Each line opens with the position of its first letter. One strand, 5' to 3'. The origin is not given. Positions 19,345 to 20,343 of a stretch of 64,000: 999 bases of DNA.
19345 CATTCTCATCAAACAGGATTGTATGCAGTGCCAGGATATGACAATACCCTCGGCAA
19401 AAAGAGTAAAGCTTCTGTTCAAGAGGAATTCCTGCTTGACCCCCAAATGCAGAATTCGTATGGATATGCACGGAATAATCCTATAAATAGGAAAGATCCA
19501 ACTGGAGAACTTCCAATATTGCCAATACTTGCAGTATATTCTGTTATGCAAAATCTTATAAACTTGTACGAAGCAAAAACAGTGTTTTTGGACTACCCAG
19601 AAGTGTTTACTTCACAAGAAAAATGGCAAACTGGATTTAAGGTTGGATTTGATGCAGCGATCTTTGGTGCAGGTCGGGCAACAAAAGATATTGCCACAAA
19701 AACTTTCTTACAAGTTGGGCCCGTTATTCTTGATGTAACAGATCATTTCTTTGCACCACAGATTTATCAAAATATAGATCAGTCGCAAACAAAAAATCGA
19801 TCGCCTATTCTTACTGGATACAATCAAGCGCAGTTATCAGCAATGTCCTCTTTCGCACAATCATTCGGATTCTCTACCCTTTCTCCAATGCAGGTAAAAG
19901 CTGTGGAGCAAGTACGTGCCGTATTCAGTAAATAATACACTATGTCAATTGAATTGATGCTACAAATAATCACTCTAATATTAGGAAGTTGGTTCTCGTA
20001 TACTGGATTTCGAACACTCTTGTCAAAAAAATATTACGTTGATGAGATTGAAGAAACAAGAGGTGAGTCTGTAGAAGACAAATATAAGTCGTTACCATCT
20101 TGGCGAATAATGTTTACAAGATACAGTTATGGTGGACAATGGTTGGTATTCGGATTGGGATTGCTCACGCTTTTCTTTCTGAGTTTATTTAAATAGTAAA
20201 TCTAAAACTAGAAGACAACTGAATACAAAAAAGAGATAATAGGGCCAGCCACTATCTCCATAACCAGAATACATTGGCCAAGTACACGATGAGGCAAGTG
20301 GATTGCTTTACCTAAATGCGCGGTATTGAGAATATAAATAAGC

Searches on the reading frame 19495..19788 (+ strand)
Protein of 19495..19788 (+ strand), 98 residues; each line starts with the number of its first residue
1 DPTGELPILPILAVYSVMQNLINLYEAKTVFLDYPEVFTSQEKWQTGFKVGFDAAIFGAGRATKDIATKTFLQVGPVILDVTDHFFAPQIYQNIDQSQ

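Call 70: find_related_loci(query=A2, collection=genome_contigs, flank=3000)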
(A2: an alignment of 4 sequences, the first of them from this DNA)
Query A2 (98 aa) in genome_contigs; peptide patterns used: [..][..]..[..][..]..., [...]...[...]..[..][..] (x = any residue, [..] = any of these).
62 stretches matched a pattern; 3 encode a relative of the query (tblastn E <= 1e-3); 3 distinct loci.
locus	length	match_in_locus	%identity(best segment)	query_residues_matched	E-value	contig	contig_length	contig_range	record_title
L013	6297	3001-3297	68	1-98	2e-46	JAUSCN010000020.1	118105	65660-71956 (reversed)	MAG: bacterium isolate E14_concoct.bin.140 E14_k141_115733, whole genome shotgun sequence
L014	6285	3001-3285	56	1-95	5e-33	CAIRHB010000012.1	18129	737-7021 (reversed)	Candidatus Adlerbacteria bacterium isolate I3b_bin-425 genome assembly, contig: bin-425:12/44, whole genome shotgun sequ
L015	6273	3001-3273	53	1-90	3e-29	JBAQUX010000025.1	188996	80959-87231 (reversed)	MAG: Minisyncoccia bacterium isolate MFD03283_ilm_asm_bin10 k127_16247, whole genome shotgun sequence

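Call 82: find_related_loci(query=A2, collection=metagenome_contigs, flank=2500)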
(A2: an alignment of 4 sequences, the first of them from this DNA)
Query A2 (98 aa) in metagenome_contigs; peptide patterns used: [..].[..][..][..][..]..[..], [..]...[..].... (x = any residue, [..] = any of these).
176 stretches matched a pattern; 1 encode a relative of the query (tblastn E <= 1e-3); 1 distinct loci.
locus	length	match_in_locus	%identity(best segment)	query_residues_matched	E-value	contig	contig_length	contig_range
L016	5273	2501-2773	57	1-91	6e-33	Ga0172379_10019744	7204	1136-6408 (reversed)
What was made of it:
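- Tried and rejected: The genome and metagenome scans with A2 added only 3 and 1 loci (calls 70, 82).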

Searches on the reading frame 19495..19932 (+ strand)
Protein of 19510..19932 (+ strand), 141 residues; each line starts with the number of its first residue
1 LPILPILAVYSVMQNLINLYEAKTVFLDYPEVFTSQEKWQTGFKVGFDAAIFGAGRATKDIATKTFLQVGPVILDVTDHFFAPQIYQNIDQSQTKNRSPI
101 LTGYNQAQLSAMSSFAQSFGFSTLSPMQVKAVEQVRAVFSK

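Call 7: search_protein_families(library=pfam, proteins=[window:19510-19932:+], max_evalue=1)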
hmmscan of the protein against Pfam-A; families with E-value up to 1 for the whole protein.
window:19510-19932:+ (141 aa): 0 families

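Call 8: search_protein_families(library=ncbifam, proteins=[window:19510-19932:+], max_evalue=1)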
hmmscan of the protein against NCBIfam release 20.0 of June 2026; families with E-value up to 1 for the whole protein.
window:19510-19932:+ (141 aa): 0 families

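Call 9: find_homologous_proteins(query=window:19510-19932:+, max_evalue=0.01)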
Query window:19510-19932:+: 14 candidates shared short words with the query, none scored E <= 0.01.

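Call 10: search_protein_families(library=phrogs, proteins=[window:19510-19932:+], max_evalue=1)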
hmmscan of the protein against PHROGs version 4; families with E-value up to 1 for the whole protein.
window:19510-19932:+ (141 aa): 0 families
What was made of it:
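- On Known toxin or immunity families in Pfam, NCBIfam, PHROGs and PDB: The window tip and immunity ORF had no Pfam, NCBIfam or PHROG hit (calls 7, 8, 10).
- Checked: Tip: 141 aa (19510-19932), with no Pfam, NCBIfam or PHROG hit (calls 7, 8, 10).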

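Call 17: predict_structure(protein=window:19510-19932:+)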
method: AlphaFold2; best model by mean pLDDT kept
length: 141 residues; sequences in the alignment: 1
mean_pLDDT: 38.0   pTM: 0.23
mean pLDDT of the five models: 38.0, 37.6, 36.9, 36.3, 36.0
residues with pLDDT >= 90: 0; 70-90: 0; 50-70: 0; < 50: 141
segments of 3 or more residues with pLDDT < 50: 1-141
pLDDT, mean of each block of 10 residues (from residue 1): 31 40 38 39 45 36 38 42 36 34 37 38 40 38 31
secondary structure, 60 per line:
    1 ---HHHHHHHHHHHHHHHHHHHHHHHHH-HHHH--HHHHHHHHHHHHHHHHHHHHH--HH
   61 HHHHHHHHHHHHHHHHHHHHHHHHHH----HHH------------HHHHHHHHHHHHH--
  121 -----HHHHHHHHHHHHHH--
elements in order: H4-28 H30-33 H36-56 H59-86 H106-118 H126-139
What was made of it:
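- Tried and rejected: Single-sequence AF2 was useless, at pLDDT 38 (call 17).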

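Call 18: search_protein_representatives(protein=window:19510-19932:+)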
Query: 141 residues. Proteins with E-value up to 0.001 (for the whole library): 24; up to 1e-10: 6; up to 1e-30: 2. The best 24 are listed.
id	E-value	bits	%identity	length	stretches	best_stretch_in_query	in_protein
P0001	3.8e-84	295.4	100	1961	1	1-141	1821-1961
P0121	6.6e-49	181.5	62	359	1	1-141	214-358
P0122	6.2e-29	116.9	51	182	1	1-123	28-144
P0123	9.3e-22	93.7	47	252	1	1-97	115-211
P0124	2.1e-17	79.6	46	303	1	3-108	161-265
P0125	2.6e-13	66.4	41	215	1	3-108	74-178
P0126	1.9e-09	53.9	35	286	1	6-123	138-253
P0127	6.7e-09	52.1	42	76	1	27-96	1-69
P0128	1.7e-08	50.8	40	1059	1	4-93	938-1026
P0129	1.3e-07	47.9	36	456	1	5-123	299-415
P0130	1.8e-07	47.5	37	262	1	1-110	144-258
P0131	2.4e-07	47.1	33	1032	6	87-128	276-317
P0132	3.3e-07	46.7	29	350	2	28-118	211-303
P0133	5.7e-07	45.9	34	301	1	3-92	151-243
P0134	3.2e-06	43.5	32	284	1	5-110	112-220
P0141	6.5e-05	39.2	32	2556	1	3-98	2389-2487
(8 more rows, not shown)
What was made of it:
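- Tried and rejected: Exhaustive phmmer found 24 clusters (call 18).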

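Call 21: find_encoding_contigs(protein=P0121, flank=6000, max_places=4)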
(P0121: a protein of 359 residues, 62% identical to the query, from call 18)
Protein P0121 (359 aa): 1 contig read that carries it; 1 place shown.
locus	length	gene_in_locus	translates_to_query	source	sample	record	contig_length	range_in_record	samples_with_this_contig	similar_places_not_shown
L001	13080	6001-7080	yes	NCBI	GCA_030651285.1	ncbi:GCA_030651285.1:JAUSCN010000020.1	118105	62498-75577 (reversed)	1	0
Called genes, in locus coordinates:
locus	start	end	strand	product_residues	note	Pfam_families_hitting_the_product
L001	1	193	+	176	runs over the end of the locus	PF14341:PilX_N (weak)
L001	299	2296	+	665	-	PF22745:Nlig-Ia, PF01653:DNA_ligase_aden, PF03120:OB_DNA_ligase, PF14520:HHH_5 (weak), PF12826:HHH_2, PF00533:BRCT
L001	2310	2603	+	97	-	PF02686:GatC (weak)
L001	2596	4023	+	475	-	PF01425:Amidase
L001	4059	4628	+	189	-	-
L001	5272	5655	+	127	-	-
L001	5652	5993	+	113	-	PF01588:tRNA_bind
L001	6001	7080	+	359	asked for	-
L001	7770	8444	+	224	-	PF01797:Y1_Tnp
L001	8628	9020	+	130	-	-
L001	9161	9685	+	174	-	PF13302:Acetyltransf_3, PF13420:Acetyltransf_4, PF13523:Acetyltransf_8 (weak), PF00583:Acetyltransf_1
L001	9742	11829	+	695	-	PF00122:E1-E2_ATPase, PF00702:Hydrolase, PF08282:Hydrolase_3 (faint)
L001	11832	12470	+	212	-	PF20334:DUF6629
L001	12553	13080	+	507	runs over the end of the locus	PF00394:Cu-oxidase (faint), PF07732:Cu-oxidase_3, PF07731:Cu-oxidase_2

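Call 22: find_encoding_contigs(protein=P0122, flank=6000, max_places=4)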
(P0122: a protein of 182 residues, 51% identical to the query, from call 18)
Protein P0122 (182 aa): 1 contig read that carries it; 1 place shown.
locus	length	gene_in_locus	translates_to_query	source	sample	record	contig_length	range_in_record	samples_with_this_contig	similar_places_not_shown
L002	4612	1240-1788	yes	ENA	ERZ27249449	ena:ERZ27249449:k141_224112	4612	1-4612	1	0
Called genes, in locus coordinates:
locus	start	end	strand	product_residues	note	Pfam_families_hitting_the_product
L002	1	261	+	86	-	?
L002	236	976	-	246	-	-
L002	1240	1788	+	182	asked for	-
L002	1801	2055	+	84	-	-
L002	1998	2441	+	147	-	-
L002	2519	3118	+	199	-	-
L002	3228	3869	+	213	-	-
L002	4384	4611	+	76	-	?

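Call 26: find_encoding_contigs(protein=P0123, flank=5000, max_places=3)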
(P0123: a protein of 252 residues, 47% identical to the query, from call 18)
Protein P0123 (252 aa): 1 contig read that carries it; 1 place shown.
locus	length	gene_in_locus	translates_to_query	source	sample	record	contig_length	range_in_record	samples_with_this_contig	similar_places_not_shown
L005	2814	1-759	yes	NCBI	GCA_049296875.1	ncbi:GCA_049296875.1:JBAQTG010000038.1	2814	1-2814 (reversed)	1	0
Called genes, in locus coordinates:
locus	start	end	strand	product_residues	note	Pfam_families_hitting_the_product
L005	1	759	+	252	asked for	?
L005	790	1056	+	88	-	-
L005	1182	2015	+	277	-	PF25023:TEN_YD-shell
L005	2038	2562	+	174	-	PF15428:Imm26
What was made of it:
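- Neighbouring orphan modules in the same arrays carry known immunity genes, for example Imm26 in L005 (call 26). Adjacent orphan modules in the same arrays carry recognised immunity genes in the equivalent position (Imm26, call 26).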

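Call 27: find_encoding_contigs(protein=P0124, flank=5000, max_places=3)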
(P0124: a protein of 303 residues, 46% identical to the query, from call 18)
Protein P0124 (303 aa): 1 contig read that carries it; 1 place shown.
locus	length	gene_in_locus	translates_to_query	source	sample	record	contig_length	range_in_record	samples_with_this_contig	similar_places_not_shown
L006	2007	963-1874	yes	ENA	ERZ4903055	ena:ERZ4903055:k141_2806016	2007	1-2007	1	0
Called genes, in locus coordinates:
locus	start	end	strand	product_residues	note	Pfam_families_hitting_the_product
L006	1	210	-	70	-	?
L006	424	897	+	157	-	-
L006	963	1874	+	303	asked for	-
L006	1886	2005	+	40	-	?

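Call 28: find_encoding_contigs(protein=P0128, flank=4000, max_places=2)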
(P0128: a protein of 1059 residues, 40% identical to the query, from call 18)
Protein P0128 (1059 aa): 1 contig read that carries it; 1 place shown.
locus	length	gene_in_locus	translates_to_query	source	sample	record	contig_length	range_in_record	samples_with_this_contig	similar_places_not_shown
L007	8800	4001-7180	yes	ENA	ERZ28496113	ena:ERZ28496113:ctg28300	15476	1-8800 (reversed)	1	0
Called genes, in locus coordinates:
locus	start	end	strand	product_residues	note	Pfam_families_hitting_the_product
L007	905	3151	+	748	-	PF03534:SpvB, PF01839:FG-GAP (faint), PF13517:FG-GAP_3, PF12256:TcdB_toxin_midN (weak)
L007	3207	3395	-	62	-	-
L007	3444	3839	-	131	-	-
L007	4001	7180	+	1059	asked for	PF20041:DUF6443 (weak), PF25023:TEN_YD-shell (weak), PF05593:RHS_repeat (weak), PF13385:Laminin_G_3, PF25023:TEN_YD-shell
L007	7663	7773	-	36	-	-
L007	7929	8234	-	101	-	PF00665:rve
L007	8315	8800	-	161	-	?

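Call 29: find_encoding_contigs(protein=P0141, flank=4000, max_places=2)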
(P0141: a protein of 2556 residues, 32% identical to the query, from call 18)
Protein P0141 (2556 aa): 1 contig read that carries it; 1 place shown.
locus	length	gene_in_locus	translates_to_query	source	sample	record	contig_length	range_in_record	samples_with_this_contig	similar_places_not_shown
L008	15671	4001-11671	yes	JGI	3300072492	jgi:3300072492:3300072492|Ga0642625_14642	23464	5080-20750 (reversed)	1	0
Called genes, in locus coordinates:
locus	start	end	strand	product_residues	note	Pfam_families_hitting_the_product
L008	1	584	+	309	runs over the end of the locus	PF01795:Methyltransf_5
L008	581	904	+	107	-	-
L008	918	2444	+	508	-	PF00905:Transpeptidase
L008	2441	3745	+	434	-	PF08245:Mur_ligase_M, PF02875:Mur_ligase_C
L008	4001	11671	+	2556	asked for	PF03534:SpvB, PF05593:RHS_repeat (faint), PF03534:SpvB, PF13517:FG-GAP_3 (weak)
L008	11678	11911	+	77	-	-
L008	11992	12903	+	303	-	PF02463:SMC_N (weak), PF13175:AAA_15, PF13476:AAA_23 (weak)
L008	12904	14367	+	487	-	-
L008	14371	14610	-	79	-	-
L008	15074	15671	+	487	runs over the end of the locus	-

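Call 30: find_encoding_contigs(protein=P0126, flank=4000, max_places=2)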
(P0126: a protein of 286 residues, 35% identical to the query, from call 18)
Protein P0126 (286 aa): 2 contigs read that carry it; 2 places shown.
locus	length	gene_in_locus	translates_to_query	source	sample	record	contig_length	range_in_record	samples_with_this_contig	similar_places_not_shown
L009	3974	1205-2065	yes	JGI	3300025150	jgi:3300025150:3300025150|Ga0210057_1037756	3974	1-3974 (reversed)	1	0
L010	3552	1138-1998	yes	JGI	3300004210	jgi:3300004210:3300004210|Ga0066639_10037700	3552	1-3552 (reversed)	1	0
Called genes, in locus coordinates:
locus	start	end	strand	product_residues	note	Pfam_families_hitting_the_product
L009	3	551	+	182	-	?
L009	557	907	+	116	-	PF20212:DUF6572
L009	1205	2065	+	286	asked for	-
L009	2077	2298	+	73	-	-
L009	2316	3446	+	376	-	-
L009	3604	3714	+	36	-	-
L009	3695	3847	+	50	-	-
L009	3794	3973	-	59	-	?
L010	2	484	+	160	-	?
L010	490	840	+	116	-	PF20212:DUF6572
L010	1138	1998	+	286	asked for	-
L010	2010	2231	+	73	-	-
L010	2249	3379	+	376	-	-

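Call 31: find_encoding_contigs(protein=P0132, flank=4000, max_places=2)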
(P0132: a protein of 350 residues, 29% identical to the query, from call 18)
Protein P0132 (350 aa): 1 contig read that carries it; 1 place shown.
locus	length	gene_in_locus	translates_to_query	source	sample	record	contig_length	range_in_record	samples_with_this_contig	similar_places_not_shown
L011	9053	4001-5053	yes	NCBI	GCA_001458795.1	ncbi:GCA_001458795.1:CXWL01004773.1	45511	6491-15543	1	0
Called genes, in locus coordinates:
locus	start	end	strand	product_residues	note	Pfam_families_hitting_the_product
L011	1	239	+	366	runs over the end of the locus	PF03016:Exostosin_GT47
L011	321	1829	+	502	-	PF02310:B12-binding, PF04055:Radical_SAM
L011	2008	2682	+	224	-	PF01797:Y1_Tnp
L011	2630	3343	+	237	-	-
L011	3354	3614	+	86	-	-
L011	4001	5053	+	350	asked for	PF25023:TEN_YD-shell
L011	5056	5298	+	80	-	-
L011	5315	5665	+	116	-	-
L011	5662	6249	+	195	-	-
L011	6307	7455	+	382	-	PF13439:Glyco_transf_4 (faint), PF00534:Glycos_transf_1, PF13692:Glyco_trans_1_4, PF13524:Glyco_trans_1_2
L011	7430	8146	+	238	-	PF05050:Methyltransf_21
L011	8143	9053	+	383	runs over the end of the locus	PF03102:NeuB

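Call 37: find_homologous_proteins(query=A1, max_evalue=0.001)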
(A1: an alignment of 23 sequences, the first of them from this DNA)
Query A1 (23 sequences) (146 aa, profile of the alignment): 1 proteins with E <= 0.001 among 1570 candidates.
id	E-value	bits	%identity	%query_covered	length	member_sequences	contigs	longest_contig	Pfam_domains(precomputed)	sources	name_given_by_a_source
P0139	8.1e-39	151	28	90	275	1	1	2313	-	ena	-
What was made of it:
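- Tried and rejected: The tip alone and the 23-sequence profile found nothing or only one hit (calls 9, 37).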

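Call 38: search_solved_structures(query=A1, max_evalue=10, show_alignments=2)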
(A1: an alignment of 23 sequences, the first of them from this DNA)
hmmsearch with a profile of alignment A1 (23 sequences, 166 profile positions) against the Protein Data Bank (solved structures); distinct sequences matched with E-value up to 10: 4.
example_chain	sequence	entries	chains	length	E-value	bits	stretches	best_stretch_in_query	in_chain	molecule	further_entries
3mwz_A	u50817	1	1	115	0.11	15.8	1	44-111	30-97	sialostatin L2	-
3lh4_A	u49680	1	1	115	0.11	15.8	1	44-110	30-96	Secreted cystatin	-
7pk4_B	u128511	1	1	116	0.47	13.8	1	46-111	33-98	Putative salivary cystatin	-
4fe8_A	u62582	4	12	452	1.1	12.5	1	54-127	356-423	Maltose-binding periplasmic protein,Huntingtin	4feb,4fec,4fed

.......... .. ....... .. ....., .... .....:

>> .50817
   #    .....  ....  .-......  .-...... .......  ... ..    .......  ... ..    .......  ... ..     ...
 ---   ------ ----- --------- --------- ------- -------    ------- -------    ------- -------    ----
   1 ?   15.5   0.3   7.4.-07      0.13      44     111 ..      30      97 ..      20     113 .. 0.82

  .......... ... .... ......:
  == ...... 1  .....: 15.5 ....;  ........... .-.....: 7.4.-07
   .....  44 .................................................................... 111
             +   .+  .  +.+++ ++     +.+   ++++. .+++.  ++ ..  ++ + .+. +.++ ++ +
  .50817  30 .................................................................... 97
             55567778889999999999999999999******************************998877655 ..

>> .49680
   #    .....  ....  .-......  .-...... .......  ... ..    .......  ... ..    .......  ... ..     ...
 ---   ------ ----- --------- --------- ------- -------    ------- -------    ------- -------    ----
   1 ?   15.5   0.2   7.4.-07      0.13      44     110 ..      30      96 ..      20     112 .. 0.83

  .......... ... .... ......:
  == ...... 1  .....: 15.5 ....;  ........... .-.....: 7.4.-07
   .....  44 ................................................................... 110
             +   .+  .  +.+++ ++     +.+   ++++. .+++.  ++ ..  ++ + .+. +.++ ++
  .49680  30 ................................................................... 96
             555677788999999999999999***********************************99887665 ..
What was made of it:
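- Tried and rejected: The profile found only chance cystatin matches, E = 0.11 (call 38).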

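Call 40: search_protein_families(library=pfam, alignment_id=A1, max_evalue=1)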
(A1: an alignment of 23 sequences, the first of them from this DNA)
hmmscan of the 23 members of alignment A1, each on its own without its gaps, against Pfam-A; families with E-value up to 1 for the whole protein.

A. member 1, seq(146 aa): 0 families

B. families by the number of members that match (of 23 scanned): 10 families
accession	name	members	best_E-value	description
PF25009.1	DUF7785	1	0.00021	Domain of unknown function (DUF7785)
PF24419.1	Cupin_NOL9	1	0.021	Polynucleotide 5'-hydroxyl-kinase NOL9, N-terminal domain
PF04728.18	LPP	1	0.051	Lipoprotein leucine-zipper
PF14048.11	MBD_C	1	0.057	C-terminal domain of methyl-CpG binding protein 2 and 3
PF05424.16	Duffy_binding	1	0.077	Duffy binding domain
PF05369.18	MtmB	1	0.13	Monomethylamine methyltransferase MtmB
PF06784.16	UPF0240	1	0.13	Uncharacterised protein family (UPF0240)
PF22503.1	DUF6992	1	0.18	Family of unknown function (DUF6992)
PF24411.1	DUF7545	1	0.25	Family of unknown function (DUF7545)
PF23577.1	LysM_RLK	1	0.91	LysM domain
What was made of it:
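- On Known toxin or immunity families in Pfam, NCBIfam, PHROGs and PDB: The 23-sequence tip alignment gave no Pfam family shared by members and no credible PDB match (best E = 0.11, cystatins; calls 38, 40).
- Tried and rejected: No shared family was found (call 40).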

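Call 45: predict_structure(alignment_id=A1)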
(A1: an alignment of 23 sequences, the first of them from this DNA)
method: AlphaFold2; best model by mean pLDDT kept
length: 146 residues; sequences in the alignment: 23
mean_pLDDT: 64.6   pTM: 0.41
mean pLDDT of the five models: 64.6, 60.2, 57.0, 53.3, 52.2
residues with pLDDT >= 90: 17; 70-90: 38; 50-70: 51; < 50: 40
segments of 3 or more residues with pLDDT < 50: 66-71, 73-75, 83-95, 98-108
pLDDT, mean of each block of 10 residues (from residue 1): 71 79 89 94 89 77 49 49 48 48 47 57 57 57 51
secondary structure, 60 per line:
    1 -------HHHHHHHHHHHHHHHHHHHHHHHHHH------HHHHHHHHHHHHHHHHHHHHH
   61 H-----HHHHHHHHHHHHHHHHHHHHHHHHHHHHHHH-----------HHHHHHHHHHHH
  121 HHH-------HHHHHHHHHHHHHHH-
elements in order: H8-33 H40-61 H67-97 H109-123 H131-145
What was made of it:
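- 19510..19932 (+): C-terminal tip (141 aa). A ~100-aa helical, partly hydrophobic conserved domain is followed by a Q/S/N-rich linker and a short tail ................ AF2 with MSA gives pLDDT 64.6, all helical (call 45).
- The AF2 model is confident only for the first two helices (pLDDT 71-94 over residues 1-60, below 60 beyond; call 45).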

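Call 66: search_protein_families(library=pfam, proteins=[L012:13236-13937:+, L012:13943-14491:+, L012:14625-15221:+, L012:15446-16195:+, L012:16209-16670:+, L002:1998-2438:+], max_evalue=0.1)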
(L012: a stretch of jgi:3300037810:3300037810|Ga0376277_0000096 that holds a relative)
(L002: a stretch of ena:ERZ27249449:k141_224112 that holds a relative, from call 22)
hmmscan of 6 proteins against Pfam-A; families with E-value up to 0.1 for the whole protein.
L012:13236-13937:+ (234 aa): 1 family
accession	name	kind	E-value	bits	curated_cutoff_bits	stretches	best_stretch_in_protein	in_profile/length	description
PF13135.11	DUF3947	-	0.04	14.6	25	1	161-225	12-84/91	Protein of unknown function (DUF3947)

L012:13943-14491:+ (183 aa): 2 families
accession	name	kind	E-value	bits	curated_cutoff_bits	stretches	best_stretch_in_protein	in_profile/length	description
PF19554.4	DUF6077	-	0.0027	17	27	1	25-133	57-163/354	Family of unknown function (DUF6077)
PF13567.11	DUF4131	-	0.013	15.6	31.6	1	39-125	4-75/165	Domain of unknown function (DUF4131)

L012:14625-15221:+ (199 aa): 0 families

L012:15446-16195:+ (250 aa): 0 families

L012:16209-16670:+ (154 aa): 2 families
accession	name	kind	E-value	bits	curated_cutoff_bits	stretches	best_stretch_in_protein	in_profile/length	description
PF17255.8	EbsA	-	0.0043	17.8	25.9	1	14-89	20-92/133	EbsA-like protein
PF06713.17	bPH_4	-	0.029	14.9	22.9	0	63-95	6-37/74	Bacterial PH domain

L002:1998-2438:+ (147 aa): 1 family
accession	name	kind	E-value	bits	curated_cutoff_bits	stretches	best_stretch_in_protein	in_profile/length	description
PF12400.13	STIMATE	-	0.015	16.2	22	1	19-112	6-81/124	STIMATE family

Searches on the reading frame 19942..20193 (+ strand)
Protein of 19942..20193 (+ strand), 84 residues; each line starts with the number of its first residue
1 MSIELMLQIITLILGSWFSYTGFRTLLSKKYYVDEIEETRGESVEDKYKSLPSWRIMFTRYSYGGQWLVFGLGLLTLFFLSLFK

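Call 7: search_protein_families(library=pfam, proteins=[window:19942-20193:+], max_evalue=1)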
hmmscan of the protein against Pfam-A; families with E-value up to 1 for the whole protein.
window:19942-20193:+ (84 aa): 0 families

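Call 8: search_protein_families(library=ncbifam, proteins=[window:19942-20193:+], max_evalue=1)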
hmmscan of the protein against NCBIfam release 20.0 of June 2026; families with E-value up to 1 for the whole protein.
window:19942-20193:+ (84 aa): 0 families

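Call 10: search_protein_families(library=phrogs, proteins=[window:19942-20193:+], max_evalue=1)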
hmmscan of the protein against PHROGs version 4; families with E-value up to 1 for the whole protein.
window:19942-20193:+ (84 aa): 1 family
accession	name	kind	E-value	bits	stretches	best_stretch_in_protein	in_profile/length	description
phrog_1544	-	unknown function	0.84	10.3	0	8-38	158-188/200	-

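Call 66: search_protein_families(library=pfam, proteins=[L012:13236-13937:+, L012:13943-14491:+, L012:14625-15221:+, L012:15446-16195:+, L012:16209-16670:+], max_evalue=0.1)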
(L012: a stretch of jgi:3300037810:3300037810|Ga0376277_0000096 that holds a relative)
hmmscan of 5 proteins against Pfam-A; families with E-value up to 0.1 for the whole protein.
L012:13236-13937:+ (234 aa): 1 family
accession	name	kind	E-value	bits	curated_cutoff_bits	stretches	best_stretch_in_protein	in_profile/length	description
PF13135.11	DUF3947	-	0.04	14.6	25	1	161-225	12-84/91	Protein of unknown function (DUF3947)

L012:13943-14491:+ (183 aa): 2 families
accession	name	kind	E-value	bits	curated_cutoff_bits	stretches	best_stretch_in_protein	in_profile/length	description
PF19554.4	DUF6077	-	0.0027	17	27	1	25-133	57-163/354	Family of unknown function (DUF6077)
PF13567.11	DUF4131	-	0.013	15.6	31.6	1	39-125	4-75/165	Domain of unknown function (DUF4131)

L012:14625-15221:+ (199 aa): 0 families

L012:15446-16195:+ (250 aa): 0 families

L012:16209-16670:+ (154 aa): 2 families
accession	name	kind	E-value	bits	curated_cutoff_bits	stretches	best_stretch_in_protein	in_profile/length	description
PF17255.8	EbsA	-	0.0043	17.8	25.9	1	14-89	20-92/133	EbsA-like protein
PF06713.17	bPH_4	-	0.029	14.9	22.9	0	63-95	6-37/74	Bacterial PH domain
